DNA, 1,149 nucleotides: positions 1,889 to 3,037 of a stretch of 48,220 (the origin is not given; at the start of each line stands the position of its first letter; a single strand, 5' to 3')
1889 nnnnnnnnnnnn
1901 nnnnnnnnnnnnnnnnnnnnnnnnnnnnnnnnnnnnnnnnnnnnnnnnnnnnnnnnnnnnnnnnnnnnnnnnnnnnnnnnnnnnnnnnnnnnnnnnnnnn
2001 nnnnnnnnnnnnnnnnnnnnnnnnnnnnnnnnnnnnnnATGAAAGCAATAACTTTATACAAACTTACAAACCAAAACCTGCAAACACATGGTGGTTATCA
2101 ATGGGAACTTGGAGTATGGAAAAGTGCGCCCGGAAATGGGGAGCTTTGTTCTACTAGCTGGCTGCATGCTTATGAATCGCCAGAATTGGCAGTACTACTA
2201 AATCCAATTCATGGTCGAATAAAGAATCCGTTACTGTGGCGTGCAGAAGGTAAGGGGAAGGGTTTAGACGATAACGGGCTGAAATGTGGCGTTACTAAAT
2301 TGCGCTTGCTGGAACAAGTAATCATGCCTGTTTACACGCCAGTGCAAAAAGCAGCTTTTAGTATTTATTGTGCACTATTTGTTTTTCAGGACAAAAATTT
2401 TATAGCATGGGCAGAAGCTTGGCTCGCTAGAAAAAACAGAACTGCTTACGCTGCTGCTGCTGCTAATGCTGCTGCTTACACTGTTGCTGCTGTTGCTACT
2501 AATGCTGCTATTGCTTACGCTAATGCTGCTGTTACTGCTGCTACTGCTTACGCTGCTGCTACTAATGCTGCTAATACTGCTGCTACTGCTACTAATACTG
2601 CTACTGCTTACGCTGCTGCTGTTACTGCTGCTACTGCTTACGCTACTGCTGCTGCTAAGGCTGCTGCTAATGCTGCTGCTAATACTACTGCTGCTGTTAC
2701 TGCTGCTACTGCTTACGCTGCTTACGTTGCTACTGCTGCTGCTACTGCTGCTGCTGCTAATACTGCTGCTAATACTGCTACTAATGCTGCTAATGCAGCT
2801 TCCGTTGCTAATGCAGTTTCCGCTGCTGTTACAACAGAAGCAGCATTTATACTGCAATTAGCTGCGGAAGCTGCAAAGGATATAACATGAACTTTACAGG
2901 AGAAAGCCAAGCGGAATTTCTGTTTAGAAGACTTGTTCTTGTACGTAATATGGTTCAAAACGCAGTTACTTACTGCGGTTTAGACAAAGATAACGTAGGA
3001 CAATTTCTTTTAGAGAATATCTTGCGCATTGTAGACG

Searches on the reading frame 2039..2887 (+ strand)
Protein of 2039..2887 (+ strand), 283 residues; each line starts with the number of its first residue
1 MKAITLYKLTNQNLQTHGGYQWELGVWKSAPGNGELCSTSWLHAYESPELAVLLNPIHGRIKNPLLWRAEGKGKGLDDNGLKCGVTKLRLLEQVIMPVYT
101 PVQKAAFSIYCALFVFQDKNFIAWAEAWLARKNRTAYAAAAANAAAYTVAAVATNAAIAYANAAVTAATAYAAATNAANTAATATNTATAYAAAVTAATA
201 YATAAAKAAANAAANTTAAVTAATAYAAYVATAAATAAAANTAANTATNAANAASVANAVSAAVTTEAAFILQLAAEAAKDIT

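Call 14: search_protein_families(library=phrogs, proteins=[window:2039-2887:+], max_evalue=0.001)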
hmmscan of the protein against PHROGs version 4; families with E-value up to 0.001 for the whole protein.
window:2039-2887:+ (283 aa): 0 families

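Call 83: search_protein_families(library=pfam, proteins=[window:2039-2887:+], max_evalue=0.01)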
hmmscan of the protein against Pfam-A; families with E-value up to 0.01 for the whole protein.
window:2039-2887:+ (283 aa): 1 family
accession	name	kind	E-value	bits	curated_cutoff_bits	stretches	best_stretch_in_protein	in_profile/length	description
PF24703.2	DUF7666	-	5.7e-05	24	27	1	4-94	1-87/95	Domain of unknown function (DUF7666)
